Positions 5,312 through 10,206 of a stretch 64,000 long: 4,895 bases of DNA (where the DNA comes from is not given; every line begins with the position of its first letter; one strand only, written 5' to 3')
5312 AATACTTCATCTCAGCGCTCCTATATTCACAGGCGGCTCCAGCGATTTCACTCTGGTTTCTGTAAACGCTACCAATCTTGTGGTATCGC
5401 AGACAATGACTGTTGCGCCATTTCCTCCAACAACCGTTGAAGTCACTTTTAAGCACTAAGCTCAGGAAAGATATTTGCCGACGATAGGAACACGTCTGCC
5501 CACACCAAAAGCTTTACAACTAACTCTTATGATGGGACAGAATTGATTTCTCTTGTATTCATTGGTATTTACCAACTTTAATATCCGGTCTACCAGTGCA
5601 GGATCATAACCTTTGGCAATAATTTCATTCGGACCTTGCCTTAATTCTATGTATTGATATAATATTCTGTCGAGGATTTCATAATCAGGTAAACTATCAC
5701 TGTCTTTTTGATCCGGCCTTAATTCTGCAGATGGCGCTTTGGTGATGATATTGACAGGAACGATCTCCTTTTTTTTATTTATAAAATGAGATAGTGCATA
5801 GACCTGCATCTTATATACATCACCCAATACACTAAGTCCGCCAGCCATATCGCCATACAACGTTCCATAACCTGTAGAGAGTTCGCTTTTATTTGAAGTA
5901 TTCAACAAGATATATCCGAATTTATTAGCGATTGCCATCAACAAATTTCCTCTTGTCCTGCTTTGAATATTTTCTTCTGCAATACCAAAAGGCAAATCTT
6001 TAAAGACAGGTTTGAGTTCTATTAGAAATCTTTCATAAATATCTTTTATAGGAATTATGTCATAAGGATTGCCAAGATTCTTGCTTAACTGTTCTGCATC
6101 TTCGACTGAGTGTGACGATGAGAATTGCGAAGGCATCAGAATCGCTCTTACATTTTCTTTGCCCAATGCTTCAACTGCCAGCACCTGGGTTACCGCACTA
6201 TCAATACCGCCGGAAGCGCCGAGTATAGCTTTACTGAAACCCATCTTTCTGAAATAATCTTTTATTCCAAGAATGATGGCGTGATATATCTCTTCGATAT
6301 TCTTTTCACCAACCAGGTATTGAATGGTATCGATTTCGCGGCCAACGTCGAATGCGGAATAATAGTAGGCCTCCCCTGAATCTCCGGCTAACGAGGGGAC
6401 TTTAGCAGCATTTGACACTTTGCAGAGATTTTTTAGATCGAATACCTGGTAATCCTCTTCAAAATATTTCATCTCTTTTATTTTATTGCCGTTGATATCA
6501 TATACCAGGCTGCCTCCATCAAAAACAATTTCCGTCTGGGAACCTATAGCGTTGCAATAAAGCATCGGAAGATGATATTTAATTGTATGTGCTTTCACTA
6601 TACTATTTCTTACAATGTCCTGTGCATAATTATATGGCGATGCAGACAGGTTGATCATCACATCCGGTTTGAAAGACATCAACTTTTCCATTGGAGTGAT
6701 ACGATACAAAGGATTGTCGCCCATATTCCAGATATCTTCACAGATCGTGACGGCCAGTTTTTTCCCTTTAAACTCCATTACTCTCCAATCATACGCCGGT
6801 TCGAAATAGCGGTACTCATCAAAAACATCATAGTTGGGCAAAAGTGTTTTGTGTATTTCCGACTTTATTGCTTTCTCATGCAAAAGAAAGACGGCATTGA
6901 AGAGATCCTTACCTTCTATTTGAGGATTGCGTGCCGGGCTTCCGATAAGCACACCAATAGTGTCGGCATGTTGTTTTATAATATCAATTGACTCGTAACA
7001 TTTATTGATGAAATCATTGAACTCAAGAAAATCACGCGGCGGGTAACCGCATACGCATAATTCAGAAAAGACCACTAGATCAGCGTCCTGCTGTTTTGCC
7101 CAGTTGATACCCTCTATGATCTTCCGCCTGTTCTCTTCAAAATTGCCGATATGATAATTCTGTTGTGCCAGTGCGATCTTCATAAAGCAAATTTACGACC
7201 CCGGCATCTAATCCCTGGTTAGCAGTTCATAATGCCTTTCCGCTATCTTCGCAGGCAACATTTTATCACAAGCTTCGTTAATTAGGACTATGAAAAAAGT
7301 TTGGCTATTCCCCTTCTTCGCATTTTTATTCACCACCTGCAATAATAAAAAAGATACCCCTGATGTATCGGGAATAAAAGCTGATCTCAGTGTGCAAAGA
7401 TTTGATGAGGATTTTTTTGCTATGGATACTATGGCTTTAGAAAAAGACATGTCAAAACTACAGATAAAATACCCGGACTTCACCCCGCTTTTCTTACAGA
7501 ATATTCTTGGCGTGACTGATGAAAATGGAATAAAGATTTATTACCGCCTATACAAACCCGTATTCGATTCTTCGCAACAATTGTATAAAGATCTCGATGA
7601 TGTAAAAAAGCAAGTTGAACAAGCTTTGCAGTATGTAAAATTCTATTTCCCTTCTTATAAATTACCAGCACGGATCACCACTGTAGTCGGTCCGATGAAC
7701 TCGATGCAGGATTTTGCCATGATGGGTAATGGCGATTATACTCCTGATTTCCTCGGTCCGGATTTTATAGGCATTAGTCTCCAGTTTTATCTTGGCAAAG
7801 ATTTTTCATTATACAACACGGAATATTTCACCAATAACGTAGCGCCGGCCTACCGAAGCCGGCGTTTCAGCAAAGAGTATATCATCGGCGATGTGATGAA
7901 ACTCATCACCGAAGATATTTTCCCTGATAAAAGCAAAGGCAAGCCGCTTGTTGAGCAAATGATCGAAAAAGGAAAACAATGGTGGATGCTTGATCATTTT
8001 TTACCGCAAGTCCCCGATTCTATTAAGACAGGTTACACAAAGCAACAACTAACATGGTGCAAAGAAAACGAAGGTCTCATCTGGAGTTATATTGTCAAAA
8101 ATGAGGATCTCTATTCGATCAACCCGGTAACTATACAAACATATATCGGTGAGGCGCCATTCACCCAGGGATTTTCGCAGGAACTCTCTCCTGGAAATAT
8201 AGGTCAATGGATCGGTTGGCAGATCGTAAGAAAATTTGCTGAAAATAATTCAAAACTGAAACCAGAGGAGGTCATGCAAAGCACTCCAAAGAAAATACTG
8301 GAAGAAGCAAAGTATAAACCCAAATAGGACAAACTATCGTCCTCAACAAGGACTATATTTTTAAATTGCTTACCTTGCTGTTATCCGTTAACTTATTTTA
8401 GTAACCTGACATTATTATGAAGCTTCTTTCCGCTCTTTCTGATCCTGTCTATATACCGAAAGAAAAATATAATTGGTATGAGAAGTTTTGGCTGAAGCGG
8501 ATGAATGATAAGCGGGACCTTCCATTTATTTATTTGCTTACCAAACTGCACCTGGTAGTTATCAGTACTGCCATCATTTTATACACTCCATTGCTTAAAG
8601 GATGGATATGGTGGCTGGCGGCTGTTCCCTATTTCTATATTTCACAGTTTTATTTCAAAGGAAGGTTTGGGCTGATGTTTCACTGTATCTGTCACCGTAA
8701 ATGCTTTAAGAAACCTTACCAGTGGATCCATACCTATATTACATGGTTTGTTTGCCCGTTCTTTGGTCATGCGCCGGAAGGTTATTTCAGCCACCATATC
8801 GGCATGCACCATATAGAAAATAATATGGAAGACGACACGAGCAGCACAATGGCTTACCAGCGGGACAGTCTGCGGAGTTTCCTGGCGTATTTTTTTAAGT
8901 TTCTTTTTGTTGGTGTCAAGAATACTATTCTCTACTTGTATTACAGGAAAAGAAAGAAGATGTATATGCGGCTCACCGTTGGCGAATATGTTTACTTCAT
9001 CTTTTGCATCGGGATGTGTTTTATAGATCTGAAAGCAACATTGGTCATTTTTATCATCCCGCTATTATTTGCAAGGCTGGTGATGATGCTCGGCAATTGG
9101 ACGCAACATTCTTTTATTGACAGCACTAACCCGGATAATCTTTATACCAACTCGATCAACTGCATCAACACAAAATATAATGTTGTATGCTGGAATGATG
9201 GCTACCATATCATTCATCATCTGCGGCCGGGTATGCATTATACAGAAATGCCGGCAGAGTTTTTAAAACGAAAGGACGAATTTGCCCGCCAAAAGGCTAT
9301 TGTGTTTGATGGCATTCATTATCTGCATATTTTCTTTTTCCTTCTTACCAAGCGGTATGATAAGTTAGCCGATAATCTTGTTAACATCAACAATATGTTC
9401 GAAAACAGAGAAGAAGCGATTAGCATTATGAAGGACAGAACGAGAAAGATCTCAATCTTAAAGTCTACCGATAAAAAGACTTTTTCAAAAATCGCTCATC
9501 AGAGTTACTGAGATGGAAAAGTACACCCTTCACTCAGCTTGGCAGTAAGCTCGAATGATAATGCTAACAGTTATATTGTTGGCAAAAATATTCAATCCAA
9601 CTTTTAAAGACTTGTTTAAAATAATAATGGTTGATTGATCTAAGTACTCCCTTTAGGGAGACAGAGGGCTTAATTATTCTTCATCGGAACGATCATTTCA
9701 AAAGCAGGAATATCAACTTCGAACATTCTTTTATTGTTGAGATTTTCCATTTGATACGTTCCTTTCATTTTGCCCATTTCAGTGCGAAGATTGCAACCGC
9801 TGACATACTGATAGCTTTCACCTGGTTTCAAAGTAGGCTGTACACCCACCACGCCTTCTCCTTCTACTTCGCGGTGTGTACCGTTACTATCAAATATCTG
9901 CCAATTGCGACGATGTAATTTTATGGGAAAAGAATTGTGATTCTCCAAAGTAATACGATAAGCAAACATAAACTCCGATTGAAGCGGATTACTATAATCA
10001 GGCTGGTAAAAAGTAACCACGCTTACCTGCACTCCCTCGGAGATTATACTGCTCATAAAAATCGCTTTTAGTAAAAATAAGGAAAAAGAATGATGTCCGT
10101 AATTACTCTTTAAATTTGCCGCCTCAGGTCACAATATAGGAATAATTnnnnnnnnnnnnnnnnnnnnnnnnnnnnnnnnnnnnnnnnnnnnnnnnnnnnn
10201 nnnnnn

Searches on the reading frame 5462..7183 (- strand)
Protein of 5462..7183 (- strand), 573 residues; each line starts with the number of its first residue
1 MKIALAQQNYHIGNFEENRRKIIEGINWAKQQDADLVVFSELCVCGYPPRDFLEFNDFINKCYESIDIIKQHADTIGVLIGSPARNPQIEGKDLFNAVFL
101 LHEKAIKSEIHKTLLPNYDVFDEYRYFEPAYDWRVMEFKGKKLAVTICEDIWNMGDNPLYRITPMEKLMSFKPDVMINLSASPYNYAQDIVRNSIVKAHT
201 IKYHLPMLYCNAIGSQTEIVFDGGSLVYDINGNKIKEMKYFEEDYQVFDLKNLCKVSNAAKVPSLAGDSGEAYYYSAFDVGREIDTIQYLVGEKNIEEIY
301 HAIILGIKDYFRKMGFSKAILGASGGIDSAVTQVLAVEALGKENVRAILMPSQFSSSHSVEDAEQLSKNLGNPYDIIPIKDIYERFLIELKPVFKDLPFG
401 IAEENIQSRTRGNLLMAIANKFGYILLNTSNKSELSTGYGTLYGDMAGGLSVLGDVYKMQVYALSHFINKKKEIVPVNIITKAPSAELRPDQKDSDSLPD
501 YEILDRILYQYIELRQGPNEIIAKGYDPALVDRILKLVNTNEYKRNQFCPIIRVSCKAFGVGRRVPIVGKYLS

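Call 46: search_protein_families(library=pfam, max_evalue=0.00001, proteins=[window:5462-7183:-])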
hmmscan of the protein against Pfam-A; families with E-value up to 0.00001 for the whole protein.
window:5462-7183:- (573 aa): 2 families
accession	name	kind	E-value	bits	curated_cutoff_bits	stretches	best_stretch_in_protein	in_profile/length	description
PF02540.23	NAD_synthase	-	4.4e-72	242.6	21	1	300-547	2-241/242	NAD synthase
PF00795.27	CN_hydrolase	-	9.8e-18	64.8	23.2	1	2-250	1-246/256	Carbon-nitrogen hydrolase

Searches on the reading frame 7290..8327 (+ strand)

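Call 46: search_protein_families(library=pfam, max_evalue=0.00001, proteins=[window:7290-8327:+])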
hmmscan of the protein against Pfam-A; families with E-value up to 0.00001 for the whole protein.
window:7290-8327:+ (345 aa): 1 family
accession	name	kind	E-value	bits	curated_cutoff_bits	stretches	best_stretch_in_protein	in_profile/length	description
PF25594.1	GldB_lipo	-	2.2e-91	307.2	27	1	20-344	2-309/309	Gliding motility protein GldB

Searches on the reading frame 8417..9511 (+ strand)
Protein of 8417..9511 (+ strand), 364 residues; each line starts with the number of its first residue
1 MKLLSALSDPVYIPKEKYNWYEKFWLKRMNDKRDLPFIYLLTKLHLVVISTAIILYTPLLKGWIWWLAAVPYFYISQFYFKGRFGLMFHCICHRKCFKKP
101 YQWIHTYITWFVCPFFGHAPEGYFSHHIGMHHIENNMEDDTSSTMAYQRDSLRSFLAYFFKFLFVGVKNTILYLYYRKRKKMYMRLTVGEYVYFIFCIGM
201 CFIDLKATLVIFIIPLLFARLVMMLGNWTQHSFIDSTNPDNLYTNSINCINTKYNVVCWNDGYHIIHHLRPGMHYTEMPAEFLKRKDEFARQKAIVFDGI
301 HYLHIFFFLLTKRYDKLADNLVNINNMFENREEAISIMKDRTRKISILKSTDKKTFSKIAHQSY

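Call 46: search_protein_families(library=pfam, max_evalue=0.00001, proteins=[window:8417-9511:+])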
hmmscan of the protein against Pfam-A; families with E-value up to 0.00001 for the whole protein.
window:8417-9511:+ (364 aa): 1 family
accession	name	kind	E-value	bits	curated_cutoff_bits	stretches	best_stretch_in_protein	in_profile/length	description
PF00487.30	FA_desaturase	-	1.8e-26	93.9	29.7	1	65-293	2-246/253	Fatty acid desaturase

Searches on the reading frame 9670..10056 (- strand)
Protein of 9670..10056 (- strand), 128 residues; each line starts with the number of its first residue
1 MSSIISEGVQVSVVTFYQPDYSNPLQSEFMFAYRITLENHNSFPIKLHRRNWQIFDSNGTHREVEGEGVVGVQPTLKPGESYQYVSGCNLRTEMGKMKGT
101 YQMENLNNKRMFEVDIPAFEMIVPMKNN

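Call 46: search_protein_families(library=pfam, max_evalue=0.00001, proteins=[window:9670-10056:-])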
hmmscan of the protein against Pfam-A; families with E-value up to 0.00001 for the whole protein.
window:9670-10056:- (128 aa): 1 family
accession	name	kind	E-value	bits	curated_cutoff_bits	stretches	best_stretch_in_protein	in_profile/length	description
PF04379.20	DUF525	-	6.6e-34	116.5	27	1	20-104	2-86/87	ApaG domain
